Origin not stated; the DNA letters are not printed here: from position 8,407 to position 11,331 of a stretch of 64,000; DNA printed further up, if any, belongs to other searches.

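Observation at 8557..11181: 874-aa PHP/CehA-McbA-like protein with an unassignable ~480-aa N-terminal half, head-to-head with iolD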

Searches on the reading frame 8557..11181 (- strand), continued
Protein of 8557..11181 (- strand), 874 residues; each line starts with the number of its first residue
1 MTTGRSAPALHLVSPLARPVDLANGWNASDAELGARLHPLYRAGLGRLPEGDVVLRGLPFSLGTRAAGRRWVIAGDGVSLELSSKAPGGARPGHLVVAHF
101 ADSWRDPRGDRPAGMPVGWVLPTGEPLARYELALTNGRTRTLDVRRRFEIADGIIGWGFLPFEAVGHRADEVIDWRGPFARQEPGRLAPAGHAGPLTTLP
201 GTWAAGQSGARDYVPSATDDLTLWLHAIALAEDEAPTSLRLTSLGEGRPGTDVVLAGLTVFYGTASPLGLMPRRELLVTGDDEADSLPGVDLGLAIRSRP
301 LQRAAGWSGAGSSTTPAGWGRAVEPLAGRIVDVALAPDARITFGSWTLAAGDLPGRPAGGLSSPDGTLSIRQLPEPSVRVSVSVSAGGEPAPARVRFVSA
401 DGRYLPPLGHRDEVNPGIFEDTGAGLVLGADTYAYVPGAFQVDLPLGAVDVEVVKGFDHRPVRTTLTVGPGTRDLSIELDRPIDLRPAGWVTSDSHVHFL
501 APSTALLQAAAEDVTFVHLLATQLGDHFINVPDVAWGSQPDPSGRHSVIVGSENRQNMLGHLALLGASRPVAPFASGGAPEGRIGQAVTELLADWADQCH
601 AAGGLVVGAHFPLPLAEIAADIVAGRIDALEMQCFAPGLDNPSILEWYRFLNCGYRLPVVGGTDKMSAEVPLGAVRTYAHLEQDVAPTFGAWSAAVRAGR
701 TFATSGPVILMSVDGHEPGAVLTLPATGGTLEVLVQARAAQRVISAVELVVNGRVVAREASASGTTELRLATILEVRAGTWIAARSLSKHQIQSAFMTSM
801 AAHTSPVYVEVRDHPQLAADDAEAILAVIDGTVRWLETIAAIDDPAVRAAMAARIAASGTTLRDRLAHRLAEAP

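Call 39: search_dna_similar(query=window:8557-11181:-, collection=plasmids, mode=protein, max_evalue=0.001, max_rows=30)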
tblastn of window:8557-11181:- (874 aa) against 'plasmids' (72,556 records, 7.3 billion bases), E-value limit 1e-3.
Records with a match: 12; places in all: 12; records where one place covers at least 80% of the query: 1.
Best place of each record, by identity: <60% 12.
By first word of the organism name: Sphingobium 3; Sphingomonas 2; Croceicoccus 2; Bradyrhizobium 1; Mesorhizobium 1; Gemmatirosa 1; Pseudomonas 1; Nonomuraea 1.
By predicted mobility (MOB-suite, as given by PLSDB): non-mobilizable 7; conjugative 4; mobilizable 1.
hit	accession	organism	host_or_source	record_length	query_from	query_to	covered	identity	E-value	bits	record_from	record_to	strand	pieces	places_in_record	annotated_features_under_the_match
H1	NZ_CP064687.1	Bradyrhizobium sp. 4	Acmispon strigosus,cell culture,root ...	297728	14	838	94%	33.4%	1e-94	334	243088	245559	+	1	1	CehA/McbA family metallohydrolase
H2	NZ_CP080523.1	Mesorhizobium sp. AR10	Astragalus sp.,Cell culture,root nodule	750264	391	838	51%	37.5%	2e-83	301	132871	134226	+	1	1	CehA/McbA family metallohydrolase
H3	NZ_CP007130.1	Gemmatirosa kalamazoonensis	-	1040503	388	830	51%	31.4%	5e-39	165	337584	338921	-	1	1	record has no annotation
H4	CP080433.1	Sphingomonas sp. DS-9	-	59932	372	811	50%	25.9%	2e-20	105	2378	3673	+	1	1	record has no annotation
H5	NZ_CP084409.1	Sphingobium sp. CFD-2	cell culture,soil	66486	372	811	50%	25.9%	2e-20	105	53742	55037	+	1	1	CehA/McbA family metallohydrolase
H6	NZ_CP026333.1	Pseudomonas sp. XWY-1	cell culture,Rice Fields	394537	372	811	50%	25.9%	3e-20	104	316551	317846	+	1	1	mcbA: carbaryl hydrolase McbA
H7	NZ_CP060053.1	Croceicoccus marinus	prokaryote,marine sediment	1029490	390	810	48%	26.9%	3e-20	104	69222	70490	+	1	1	none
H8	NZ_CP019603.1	Croceicoccus marinus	-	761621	390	810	48%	26.7%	3e-19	101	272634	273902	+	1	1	CehA/McbA family metallohydrolase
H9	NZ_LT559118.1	Nonomuraea gerenzanensis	-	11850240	440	831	45%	28.0%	2e-16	92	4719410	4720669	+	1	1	none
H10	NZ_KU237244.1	Sphingomonas sp. SH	French soil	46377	435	811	43%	28.3%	4e-16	91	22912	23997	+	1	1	CehA/McbA family metallohydrolase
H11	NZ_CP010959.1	Sphingobium sp. YBL2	cell culture,soil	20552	435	811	43%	27.6%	1e-16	93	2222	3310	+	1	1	CehA/McbA family metallohydrolase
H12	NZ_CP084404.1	Sphingobium sp. CFD-1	cell culture,soil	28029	413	830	48%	22.7%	2e-8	66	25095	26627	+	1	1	cehA: carbaryl hydrolase CehA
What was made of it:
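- Only 23-26% identity to McbA/CehA, and only from aa 372 on (call 39).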

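Call 41: get_annotated_region(hit=H1, flank=12000)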
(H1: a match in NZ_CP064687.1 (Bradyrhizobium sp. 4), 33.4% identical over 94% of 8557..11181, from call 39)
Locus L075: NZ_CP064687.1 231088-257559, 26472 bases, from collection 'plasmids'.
description: Bradyrhizobium sp. 4 plasmid p4_1, complete sequence
organism: Bradyrhizobium sp. 4 (NCBI taxid 2782678)
taxonomy: Bacteria; Pseudomonadota; Alphaproteobacteria; Hyphomicrobiales; Nitrobacteraceae; Bradyrhizobium; Bradyrhizobium sp. 4
host: -; source: Acmispon strigosus,cell culture,root nodule; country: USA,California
typing (MOB-suite, as given by PLSDB): non-mobilizable
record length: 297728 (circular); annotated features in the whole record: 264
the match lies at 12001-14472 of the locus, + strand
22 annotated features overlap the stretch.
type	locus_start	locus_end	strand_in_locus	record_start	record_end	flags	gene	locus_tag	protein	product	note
CDS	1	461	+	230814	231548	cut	-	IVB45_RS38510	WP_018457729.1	ABC transporter ATP-binding protein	-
CDS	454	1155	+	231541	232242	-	-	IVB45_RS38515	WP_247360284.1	ABC transporter ATP-binding protein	-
CDS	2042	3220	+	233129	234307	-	-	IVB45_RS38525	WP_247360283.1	Tm-1-like ATP-binding domain-containing protein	-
CDS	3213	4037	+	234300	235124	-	-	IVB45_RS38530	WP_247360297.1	phosphoenolpyruvate hydrolase family protein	-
CDS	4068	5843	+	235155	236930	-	-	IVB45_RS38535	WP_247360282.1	FAD-dependent oxidoreductase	-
CDS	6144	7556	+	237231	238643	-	pyk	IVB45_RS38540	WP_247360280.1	pyruvate kinase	GO:0006096 - glycolytic process [Evidence IEA]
CDS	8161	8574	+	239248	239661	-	-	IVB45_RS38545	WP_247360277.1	nuclear transport factor 2 family protein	-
CDS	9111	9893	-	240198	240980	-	-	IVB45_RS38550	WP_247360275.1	enoyl-CoA hydratase-related protein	-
CDS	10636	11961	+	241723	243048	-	-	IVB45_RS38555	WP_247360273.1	MFS transporter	GO:0055085 - transmembrane transport [Evidence IEA]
CDS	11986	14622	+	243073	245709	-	-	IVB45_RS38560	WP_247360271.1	CehA/McbA family metallohydrolase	-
CDS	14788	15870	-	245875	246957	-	-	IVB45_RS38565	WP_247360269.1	LacI family DNA-binding transcriptional regulator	-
CDS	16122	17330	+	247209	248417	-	-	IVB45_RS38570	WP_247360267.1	CoA transferase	-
CDS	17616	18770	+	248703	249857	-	-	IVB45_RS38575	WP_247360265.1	glycoside hydrolase family 88 protein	-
CDS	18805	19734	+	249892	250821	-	-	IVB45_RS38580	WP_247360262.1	dihydrodipicolinate synthase family protein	GO:0009436 - glyoxylate catabolic process [Evidence IEA]; GO:0071704 - organic substance metabolic process [Evidence ...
CDS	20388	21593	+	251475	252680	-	-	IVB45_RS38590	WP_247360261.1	MFS transporter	GO:0055085 - transmembrane transport [Evidence IEA]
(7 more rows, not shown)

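Call 42: get_annotated_region(hit=H2, flank=10000)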
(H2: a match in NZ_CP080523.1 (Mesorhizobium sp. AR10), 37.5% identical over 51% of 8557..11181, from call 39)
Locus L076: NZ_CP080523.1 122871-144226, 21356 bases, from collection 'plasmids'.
description: Mesorhizobium sp. AR10 plasmid pMspAR10a, complete sequence
organism: Mesorhizobium sp. AR10 (NCBI taxid 2865839)
taxonomy: Bacteria; Pseudomonadota; Alphaproteobacteria; Hyphomicrobiales; Phyllobacteriaceae; Mesorhizobium; Mesorhizobium sp. AR10
host: -; source: Astragalus sp.,Cell culture,root nodule; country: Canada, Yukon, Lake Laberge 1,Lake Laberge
typing (MOB-suite, as given by PLSDB): non-mobilizable
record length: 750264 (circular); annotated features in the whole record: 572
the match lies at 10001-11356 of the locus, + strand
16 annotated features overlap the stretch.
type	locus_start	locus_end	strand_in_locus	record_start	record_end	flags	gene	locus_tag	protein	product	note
CDS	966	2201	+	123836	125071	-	-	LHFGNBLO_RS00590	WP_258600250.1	FAD-dependent oxidoreductase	-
CDS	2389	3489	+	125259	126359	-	-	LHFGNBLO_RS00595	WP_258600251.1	ABC transporter ATP-binding protein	-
CDS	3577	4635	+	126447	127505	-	-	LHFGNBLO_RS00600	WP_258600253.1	ABC transporter substrate-binding protein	-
CDS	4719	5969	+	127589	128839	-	-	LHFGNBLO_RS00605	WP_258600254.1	ABC transporter permease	GO:0055085 - transmembrane transport [Evidence IEA]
CDS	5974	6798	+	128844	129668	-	-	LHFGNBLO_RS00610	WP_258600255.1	ABC transporter permease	GO:0055085 - transmembrane transport [Evidence IEA]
CDS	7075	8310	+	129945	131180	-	-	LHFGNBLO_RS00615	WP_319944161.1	serine hydrolase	-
CDS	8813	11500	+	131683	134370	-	-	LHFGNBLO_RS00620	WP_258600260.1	CehA/McbA family metallohydrolase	-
CDS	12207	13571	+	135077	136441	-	-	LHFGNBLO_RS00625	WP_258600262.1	glutamine synthetase family protein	GO:0006542 - glutamine biosynthetic process [Evidence IEA]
CDS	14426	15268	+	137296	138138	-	-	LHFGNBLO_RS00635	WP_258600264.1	transporter substrate-binding domain-containing protein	-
CDS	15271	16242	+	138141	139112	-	-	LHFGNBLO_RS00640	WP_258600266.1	proline racemase family protein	-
CDS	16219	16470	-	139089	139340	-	-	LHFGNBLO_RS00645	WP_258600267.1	hypothetical protein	-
CDS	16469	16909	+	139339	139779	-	-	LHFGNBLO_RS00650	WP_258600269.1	amino acid ABC transporter permease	GO:0006865 - amino acid transport [Evidence IEA]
CDS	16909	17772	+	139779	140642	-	-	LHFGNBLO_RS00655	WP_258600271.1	amino acid ABC transporter ATP-binding protein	-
CDS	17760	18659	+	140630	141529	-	-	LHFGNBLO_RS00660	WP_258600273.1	dihydrodipicolinate synthase family protein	GO:0009436 - glyoxylate catabolic process [Evidence IEA]; GO:0071704 - organic substance metabolic process [Evidence ...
CDS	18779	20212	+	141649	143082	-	-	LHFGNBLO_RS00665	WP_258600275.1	NAD-dependent succinate-semialdehyde dehydrogenase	-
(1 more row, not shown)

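Call 50: get_annotated_region(hit=H6, flank=2500)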
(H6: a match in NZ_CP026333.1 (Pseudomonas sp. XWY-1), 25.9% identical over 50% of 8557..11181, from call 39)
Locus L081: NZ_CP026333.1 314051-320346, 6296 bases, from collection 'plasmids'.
description: Pseudomonas sp. XWY-1 plasmid pXWY, complete sequence
organism: Pseudomonas sp. XWY-1 (NCBI taxid 2069256)
taxonomy: Bacteria; Pseudomonadota; Gammaproteobacteria; Pseudomonadales; Pseudomonadaceae; Pseudomonas; Pseudomonas sp. XWY-1
host: -; source: cell culture,Rice Fields; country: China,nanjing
typing (MOB-suite, as given by PLSDB): conjugative; relaxase MOBF,MOBP; mating-pair formation MPF_F
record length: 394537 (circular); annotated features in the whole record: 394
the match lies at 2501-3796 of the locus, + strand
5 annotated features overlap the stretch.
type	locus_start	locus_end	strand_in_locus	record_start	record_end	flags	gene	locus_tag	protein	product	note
CDS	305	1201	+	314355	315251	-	-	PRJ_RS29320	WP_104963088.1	transporter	-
CDS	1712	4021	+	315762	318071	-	mcbA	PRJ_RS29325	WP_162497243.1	carbaryl hydrolase McbA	-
CDS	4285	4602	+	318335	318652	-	-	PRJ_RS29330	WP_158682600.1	hypothetical protein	-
CDS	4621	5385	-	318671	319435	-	-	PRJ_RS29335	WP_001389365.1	IS6-like element IS6100 family transposase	-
CDS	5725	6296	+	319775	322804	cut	-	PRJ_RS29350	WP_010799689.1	Tn3 family transposase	-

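Call 51: get_annotated_region(hit=H12, flank=2500)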
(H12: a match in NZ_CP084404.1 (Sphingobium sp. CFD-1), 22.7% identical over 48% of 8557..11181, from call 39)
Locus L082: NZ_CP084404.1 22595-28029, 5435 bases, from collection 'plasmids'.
description: Sphingobium sp. CFD-1 plasmid pCFD-1-6, complete sequence
organism: Sphingobium sp. CFD-1 (NCBI taxid 2878545)
taxonomy: Bacteria; Pseudomonadota; Alphaproteobacteria; Sphingomonadales; Sphingomonadaceae; Sphingobium; Sphingobium sp. CFD-1
host: -; source: cell culture,soil; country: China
typing (MOB-suite, as given by PLSDB): conjugative; replicon rep_cluster_754; relaxase MOBQ; mating-pair formation MPF_T
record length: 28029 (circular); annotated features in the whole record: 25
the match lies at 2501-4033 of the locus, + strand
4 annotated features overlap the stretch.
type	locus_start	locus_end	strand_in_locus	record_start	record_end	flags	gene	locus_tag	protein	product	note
CDS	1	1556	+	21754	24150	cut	-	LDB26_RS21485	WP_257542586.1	TonB-dependent receptor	-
CDS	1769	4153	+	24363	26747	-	cehA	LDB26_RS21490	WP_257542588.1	carbaryl hydrolase CehA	-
CDS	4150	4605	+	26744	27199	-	-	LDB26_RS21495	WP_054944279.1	hypothetical protein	-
CDS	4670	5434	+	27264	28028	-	-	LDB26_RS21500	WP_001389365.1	IS6-like element IS6100 family transposase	-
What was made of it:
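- On Carbaryl hydrolases CehA/McbA in the narrow sense (orthologues): No IS or transposon neighbours, unlike mcbA and cehA (calls 50, 51).
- No transposon context, unlike mcbA and cehA (calls 50, 51).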

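Call 74: search_protein_families(library=pfam, proteins=[L052:18-1241:+, L052:12579-13478:-, L052:13369-15222:-, L052:15210-16040:-, L052:15992-17164:-, L052:18159-19094:-, L052:19091-19984:-, L052:20057-21343:+, L052:21353-22411:+], max_evalue=0.0001)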
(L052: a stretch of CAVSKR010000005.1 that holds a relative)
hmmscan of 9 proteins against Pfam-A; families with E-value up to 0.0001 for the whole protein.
L052:18-1241:+ (407 aa): 4 families
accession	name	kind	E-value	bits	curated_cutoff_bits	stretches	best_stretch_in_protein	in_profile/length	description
PF22725.1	GFO_IDH_MocA_C3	-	4e-26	91.9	27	1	144-292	2-123/124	GFO/IDH/MocA C-terminal domain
PF02894.22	GFO_IDH_MocA_C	-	1.8e-20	74.1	22.9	1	148-391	2-215/218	Oxidoreductase family, C-terminal alpha/beta domain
PF01408.29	GFO_IDH_MocA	-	7.7e-19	69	24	1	9-130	2-115/120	Oxidoreductase family, NAD-binding Rossmann fold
PF03447.22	NAD_binding_3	-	1e-05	26.7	24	1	41-129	23-111/116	Homoserine dehydrogenase, NAD binding domain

L052:12579-13478:- (299 aa): 4 families
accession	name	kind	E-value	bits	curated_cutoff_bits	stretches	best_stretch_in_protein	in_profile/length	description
PF13561.12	adh_short_C2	-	5.9e-58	196.7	27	1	54-281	6-236/236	Enoyl-(Acyl carrier protein) reductase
PF00106.31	adh_short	-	1e-36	126.7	26.6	1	45-221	1-183/195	short chain dehydrogenase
PF08659.16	KR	-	1.4e-11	45.1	22.6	1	47-198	3-160/180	KR domain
PF01370.27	Epimerase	-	1.6e-06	28.1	20.9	1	47-202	1-157/240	NAD dependent epimerase/dehydratase family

L052:13369-15222:- (617 aa): 3 families
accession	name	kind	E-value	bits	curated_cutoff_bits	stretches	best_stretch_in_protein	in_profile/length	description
PF00205.28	TPP_enzyme_M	-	3.8e-39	134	30.4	1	222-355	1-136/137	Thiamine pyrophosphate enzyme, central domain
PF02775.26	TPP_enzyme_C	-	1.1e-24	87.4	21.9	1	431-572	14-151/151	Thiamine pyrophosphate enzyme, C-terminal TPP binding domain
PF02776.23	TPP_enzyme_N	-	8.4e-12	45.4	26.8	1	38-133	20-111/119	Thiamine pyrophosphate enzyme, N-terminal TPP binding domain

L052:15210-16040:- (276 aa): 1 family
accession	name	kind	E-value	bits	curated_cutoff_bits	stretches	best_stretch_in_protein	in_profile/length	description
PF03328.21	HpcH_HpaI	-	9e-35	120.4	25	1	38-250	3-207/221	HpcH/HpaI aldolase/citrate lyase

L052:15992-17164:- (390 aa): 3 families
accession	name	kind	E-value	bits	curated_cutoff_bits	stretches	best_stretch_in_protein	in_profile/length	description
PF22725.1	GFO_IDH_MocA_C3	-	5.9e-25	88.1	27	1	140-286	2-123/124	GFO/IDH/MocA C-terminal domain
PF01408.29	GFO_IDH_MocA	-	1.6e-19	71.2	24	1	5-129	2-118/120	Oxidoreductase family, NAD-binding Rossmann fold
PF02894.22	GFO_IDH_MocA_C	-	6.2e-19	69.1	22.9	1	143-381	1-215/218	Oxidoreductase family, C-terminal alpha/beta domain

L052:18159-19094:- (311 aa): 1 family
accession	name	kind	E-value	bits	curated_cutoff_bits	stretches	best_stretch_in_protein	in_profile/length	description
PF08450.18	SGL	-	2.2e-80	270.2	26.3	1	21-269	1-245/246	SMP-30/Gluconolactonase/LRE-like region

L052:19091-19984:- (297 aa): 1 family
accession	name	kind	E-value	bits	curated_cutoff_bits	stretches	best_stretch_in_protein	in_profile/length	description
PF01261.30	AP_endonuc_2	-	3.3e-27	96.2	31.1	1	34-290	2-247/249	Xylose isomerase-like TIM barrel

L052:20057-21343:+ (428 aa): 2 families
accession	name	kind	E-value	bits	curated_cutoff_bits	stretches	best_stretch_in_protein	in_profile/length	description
PF01041.23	DegT_DnrJ_EryC1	-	2e-78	264.6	19.8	1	52-311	22-279/360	DegT/DnrJ/EryC1/StrS aminotransferase family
PF00155.27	Aminotran_1_2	-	7.9e-08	32.3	19.7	1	58-177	46-187/361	Aminotransferase class I and II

L052:21353-22411:+ (352 aa): 4 families
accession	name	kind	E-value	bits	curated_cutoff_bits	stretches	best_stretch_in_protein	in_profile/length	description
PF01408.29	GFO_IDH_MocA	-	2e-25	90.3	24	1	8-126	2-119/120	Oxidoreductase family, NAD-binding Rossmann fold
PF02894.22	GFO_IDH_MocA_C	-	3.2e-25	89.7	22.9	1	140-345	2-214/218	Oxidoreductase family, C-terminal alpha/beta domain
PF22725.1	GFO_IDH_MocA_C3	-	3.8e-25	88.7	27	1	135-251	1-122/124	GFO/IDH/MocA C-terminal domain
PF03447.22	NAD_binding_3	-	1.8e-09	38.8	24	1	8-122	1-112/116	Homoserine dehydrogenase, NAD binding domain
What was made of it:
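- The third clade's cluster is a complete cyclitol-like catabolic set: three GFO/IDH/MocA oxidoreductases, two TIM barrels, an IolD-like TPP enzyme, an HpcH aldolase, an SMP-30 lactonase, an SDR and the DegT aminotransferase (call 74).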
